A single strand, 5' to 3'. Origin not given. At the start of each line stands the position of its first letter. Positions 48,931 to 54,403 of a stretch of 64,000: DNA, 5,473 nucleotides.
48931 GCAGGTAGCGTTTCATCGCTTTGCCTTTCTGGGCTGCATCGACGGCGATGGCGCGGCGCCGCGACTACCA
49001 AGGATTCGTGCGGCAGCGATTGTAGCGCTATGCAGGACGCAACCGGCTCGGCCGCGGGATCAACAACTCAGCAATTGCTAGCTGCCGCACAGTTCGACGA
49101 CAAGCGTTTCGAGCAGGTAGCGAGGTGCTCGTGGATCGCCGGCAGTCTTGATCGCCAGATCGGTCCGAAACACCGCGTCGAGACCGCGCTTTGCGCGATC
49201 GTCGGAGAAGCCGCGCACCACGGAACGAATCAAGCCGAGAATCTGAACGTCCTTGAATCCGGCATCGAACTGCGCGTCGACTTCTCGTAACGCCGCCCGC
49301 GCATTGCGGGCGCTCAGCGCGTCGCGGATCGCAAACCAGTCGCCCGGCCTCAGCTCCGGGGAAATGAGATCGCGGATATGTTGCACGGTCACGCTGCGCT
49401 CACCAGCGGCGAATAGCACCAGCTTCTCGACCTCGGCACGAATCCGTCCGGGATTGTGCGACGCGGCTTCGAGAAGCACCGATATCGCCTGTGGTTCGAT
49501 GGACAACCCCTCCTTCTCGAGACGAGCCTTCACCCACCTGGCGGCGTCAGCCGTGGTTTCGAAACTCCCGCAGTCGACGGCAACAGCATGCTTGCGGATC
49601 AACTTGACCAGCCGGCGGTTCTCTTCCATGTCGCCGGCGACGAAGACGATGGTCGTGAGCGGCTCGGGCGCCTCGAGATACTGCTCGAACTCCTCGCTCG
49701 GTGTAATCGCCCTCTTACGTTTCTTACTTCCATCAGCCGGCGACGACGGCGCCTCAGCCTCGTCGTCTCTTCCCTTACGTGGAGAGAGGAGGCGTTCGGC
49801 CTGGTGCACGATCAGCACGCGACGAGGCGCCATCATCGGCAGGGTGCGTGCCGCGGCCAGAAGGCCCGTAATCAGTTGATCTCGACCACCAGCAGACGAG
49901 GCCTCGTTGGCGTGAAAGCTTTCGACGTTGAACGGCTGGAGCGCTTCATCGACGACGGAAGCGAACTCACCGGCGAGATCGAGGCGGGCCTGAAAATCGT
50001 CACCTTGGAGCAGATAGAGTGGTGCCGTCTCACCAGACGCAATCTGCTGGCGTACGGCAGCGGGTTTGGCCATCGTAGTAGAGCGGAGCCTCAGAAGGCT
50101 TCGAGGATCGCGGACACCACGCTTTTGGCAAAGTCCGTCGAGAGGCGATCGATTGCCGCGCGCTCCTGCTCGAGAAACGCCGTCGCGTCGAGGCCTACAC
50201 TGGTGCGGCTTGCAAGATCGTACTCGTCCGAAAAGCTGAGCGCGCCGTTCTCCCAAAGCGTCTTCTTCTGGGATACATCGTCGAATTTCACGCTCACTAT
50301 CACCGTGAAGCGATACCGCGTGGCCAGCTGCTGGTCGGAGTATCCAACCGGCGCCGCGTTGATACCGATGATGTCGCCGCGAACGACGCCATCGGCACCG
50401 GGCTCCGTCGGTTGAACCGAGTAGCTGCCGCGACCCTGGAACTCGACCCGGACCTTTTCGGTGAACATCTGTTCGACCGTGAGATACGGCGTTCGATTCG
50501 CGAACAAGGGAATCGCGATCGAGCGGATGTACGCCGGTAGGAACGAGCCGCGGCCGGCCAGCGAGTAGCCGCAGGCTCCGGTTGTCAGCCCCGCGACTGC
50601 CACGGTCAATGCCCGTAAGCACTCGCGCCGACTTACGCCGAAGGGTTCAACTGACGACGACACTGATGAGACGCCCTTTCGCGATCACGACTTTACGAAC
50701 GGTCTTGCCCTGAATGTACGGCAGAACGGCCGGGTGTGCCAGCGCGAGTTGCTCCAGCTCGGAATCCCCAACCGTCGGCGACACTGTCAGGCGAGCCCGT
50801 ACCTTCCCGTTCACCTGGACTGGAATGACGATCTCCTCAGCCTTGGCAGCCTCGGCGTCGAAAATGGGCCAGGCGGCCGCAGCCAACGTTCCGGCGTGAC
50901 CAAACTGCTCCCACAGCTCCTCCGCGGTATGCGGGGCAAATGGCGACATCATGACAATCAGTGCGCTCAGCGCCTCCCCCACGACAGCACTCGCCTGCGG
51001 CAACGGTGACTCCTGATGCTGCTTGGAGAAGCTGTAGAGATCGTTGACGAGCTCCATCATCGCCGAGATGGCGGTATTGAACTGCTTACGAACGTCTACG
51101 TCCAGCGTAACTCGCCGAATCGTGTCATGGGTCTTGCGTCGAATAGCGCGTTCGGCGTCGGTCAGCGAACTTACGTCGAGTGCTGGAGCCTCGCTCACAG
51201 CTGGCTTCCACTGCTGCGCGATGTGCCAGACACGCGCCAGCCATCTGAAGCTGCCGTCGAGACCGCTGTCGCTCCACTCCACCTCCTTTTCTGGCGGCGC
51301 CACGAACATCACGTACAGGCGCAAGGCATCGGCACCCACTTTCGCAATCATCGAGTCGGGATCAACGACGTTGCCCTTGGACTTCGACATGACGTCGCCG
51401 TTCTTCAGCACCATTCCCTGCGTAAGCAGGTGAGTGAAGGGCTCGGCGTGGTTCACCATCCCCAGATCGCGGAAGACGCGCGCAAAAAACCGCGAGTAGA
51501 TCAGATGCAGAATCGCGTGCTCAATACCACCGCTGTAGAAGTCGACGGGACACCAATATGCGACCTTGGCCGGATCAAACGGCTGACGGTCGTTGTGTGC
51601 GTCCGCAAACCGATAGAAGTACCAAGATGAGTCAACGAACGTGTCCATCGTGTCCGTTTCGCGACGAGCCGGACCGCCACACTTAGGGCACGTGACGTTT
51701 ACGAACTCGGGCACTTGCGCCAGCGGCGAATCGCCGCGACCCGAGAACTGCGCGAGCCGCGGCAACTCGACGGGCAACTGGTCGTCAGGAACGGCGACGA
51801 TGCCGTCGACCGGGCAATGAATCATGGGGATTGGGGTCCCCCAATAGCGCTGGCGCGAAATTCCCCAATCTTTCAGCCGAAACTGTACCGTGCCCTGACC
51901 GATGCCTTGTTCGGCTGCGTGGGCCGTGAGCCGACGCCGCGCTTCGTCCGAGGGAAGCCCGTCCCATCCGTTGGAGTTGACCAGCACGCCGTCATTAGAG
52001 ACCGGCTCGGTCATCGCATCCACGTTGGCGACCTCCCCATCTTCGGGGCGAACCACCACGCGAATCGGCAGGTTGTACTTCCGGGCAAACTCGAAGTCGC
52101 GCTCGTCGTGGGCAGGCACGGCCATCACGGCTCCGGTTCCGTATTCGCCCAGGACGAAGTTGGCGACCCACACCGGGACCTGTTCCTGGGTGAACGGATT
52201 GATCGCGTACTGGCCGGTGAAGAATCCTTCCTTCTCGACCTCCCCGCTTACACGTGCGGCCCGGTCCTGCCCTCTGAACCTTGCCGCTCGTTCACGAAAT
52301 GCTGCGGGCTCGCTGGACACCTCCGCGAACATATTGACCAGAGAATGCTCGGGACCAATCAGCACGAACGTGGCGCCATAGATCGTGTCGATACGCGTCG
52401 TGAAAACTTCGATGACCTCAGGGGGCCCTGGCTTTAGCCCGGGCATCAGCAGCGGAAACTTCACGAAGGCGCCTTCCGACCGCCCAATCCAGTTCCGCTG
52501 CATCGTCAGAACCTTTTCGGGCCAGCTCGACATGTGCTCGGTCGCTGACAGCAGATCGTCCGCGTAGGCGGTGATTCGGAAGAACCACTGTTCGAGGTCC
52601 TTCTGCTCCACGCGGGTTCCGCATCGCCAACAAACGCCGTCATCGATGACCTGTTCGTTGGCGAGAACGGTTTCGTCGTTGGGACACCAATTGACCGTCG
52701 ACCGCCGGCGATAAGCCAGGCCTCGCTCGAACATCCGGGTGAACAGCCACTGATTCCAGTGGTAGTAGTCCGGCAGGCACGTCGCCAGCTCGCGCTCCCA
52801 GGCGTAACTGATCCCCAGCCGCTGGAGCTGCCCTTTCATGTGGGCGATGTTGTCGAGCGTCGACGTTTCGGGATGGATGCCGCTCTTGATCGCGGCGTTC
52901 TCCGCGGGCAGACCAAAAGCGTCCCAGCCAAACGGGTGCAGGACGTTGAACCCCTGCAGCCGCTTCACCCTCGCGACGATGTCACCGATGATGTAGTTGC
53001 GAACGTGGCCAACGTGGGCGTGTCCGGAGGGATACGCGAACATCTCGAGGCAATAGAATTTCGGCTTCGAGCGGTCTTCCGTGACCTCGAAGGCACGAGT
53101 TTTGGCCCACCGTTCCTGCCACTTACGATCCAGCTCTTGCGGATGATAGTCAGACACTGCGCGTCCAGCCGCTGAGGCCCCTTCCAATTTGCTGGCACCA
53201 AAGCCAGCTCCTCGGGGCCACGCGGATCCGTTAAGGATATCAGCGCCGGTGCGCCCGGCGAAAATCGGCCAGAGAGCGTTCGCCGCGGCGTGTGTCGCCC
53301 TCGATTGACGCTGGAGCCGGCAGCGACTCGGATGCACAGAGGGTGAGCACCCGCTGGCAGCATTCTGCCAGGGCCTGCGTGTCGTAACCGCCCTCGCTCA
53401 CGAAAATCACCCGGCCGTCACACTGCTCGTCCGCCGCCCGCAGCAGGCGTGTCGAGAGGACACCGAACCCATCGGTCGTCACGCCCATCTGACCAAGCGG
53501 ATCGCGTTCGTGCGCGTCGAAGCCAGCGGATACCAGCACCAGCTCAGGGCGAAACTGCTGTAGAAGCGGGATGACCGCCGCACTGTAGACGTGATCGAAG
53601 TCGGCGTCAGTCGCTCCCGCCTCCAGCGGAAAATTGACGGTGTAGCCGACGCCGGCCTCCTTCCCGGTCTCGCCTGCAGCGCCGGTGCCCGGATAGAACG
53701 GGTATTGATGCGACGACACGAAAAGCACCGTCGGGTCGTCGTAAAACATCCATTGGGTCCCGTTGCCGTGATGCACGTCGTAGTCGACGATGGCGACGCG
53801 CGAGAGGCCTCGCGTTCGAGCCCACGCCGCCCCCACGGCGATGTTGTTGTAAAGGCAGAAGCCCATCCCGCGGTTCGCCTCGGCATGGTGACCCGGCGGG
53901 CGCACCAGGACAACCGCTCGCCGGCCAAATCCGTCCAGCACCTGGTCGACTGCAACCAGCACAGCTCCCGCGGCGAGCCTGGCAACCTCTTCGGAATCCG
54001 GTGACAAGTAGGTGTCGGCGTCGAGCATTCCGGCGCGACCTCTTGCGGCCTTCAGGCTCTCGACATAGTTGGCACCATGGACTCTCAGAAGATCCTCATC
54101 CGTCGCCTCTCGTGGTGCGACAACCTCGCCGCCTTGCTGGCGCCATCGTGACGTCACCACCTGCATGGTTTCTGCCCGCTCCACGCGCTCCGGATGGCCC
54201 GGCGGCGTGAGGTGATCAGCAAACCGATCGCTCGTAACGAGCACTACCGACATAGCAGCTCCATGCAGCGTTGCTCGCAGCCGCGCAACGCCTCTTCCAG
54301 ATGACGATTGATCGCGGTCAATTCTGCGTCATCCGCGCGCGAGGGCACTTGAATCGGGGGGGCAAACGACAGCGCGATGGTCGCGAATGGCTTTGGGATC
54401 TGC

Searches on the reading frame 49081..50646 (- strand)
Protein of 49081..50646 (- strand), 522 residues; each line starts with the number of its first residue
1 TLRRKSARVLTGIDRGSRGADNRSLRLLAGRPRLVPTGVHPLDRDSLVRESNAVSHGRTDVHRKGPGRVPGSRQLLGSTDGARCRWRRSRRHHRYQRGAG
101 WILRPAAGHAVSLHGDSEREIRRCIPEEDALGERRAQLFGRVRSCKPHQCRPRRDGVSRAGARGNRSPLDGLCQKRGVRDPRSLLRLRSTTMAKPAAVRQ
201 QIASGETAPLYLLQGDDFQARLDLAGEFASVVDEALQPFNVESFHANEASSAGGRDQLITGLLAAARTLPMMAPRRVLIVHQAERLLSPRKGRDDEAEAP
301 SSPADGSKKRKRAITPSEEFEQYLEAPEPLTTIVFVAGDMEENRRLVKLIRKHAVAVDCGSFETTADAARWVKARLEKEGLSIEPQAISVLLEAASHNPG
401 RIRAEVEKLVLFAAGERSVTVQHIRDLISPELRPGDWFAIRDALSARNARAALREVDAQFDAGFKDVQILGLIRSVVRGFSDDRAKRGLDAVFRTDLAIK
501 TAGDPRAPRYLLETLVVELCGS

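Call 25: search_protein_families(library=pfam, proteins=[window:49081-50646:-], max_evalue=0.01)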
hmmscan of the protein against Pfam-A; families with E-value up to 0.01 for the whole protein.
window:49081-50646:- (522 aa): 1 family
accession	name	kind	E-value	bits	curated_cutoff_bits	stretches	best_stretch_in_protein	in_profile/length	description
PF06144.19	DNA_pol3_delta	-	5.1e-05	23.7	21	0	316-359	79-123/124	DNA polymerase III, delta subunit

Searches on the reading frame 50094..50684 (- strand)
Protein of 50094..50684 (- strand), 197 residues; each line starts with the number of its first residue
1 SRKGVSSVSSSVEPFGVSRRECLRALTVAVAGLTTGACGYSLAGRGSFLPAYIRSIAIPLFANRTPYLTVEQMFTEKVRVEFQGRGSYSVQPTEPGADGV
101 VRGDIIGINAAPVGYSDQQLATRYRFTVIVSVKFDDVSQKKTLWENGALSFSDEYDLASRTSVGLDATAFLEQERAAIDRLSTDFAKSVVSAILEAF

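Call 25: search_protein_families(library=pfam, proteins=[window:50094-50684:-], max_evalue=0.01)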
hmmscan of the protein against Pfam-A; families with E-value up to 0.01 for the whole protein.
window:50094-50684:- (197 aa): 1 family
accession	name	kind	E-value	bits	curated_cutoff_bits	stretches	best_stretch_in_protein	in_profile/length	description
PF04390.17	LptE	-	1.3e-15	58.5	23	1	54-193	2-118/118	Lipopolysaccharide-assembly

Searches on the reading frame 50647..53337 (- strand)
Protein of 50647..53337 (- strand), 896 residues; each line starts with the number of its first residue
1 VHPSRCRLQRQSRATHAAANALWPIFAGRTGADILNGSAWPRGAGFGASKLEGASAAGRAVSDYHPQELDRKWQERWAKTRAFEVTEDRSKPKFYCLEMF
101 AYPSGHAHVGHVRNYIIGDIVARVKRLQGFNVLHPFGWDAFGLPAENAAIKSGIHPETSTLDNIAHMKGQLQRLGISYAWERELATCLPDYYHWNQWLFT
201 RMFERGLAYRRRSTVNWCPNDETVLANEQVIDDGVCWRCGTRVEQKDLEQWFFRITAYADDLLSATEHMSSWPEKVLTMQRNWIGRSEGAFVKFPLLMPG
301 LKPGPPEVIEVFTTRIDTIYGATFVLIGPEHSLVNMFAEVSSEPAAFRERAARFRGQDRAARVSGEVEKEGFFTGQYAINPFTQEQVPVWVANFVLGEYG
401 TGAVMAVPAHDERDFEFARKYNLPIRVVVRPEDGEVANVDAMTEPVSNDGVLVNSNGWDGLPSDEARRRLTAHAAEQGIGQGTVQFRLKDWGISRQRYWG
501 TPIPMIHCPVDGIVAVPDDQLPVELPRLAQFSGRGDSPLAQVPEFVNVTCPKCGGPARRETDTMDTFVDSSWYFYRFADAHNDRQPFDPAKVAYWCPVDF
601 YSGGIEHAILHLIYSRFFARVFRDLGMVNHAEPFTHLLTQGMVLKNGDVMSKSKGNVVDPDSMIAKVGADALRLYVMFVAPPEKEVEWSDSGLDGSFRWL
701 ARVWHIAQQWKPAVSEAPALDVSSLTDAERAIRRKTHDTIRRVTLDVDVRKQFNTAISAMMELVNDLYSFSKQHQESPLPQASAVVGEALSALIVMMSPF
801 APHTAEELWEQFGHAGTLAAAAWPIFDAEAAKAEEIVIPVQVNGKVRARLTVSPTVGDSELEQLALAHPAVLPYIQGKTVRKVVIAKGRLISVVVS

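Call 56: search_protein_families(library=pfam, proteins=[window:50647-53337:-], max_evalue=0.0001)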
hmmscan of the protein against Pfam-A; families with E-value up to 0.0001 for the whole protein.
window:50647-53337:- (896 aa): 6 families
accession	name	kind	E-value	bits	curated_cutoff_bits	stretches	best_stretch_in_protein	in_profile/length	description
PF13603.12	tRNA-synt_1_2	-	2.9e-63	213.1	25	1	281-473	1-183/185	Leucyl-tRNA synthetase, editing domain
PF00133.28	tRNA-synt_1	-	3.5e-53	181.3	22.7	2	72-284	1-225/414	tRNA synthetases class I (I, L, M and V)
PF09334.17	tRNA-synt_1g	-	3.4e-33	115.4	20.1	2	100-241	7-144/391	tRNA synthetases class I (M)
PF08264.19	Anticodon_1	-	4.3e-23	82.3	25.1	1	730-854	2-140/148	Anticodon-binding domain of tRNA ligase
PF01921.24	tRNA-synt_1f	-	7.8e-07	28.8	27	0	76-139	2-68/360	tRNA synthetases class I (K)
PF01406.26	tRNA-synt_1e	-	2e-06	27.8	27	0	633-679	237-283/301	tRNA synthetases class I (C) catalytic domain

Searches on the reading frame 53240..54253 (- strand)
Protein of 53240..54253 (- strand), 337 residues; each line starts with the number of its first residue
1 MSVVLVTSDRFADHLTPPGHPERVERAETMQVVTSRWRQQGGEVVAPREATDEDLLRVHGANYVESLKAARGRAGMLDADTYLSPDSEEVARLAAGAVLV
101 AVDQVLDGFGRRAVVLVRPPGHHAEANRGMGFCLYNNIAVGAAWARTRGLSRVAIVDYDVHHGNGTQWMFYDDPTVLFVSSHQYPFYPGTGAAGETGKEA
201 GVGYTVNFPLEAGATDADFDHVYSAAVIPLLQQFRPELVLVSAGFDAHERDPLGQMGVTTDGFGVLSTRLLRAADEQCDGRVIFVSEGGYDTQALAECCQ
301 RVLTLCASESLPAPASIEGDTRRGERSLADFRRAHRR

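Call 55: search_protein_families(library=pfam, proteins=[window:53240-54253:-], max_evalue=0.0001)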
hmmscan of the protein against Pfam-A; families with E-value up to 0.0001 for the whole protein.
window:53240-54253:- (337 aa): 1 family
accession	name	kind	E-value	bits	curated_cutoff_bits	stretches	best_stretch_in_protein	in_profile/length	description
PF00850.24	Hist_deacetyl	-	2.4e-93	313.2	27.9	1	20-304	1-296/298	Histone deacetylase domain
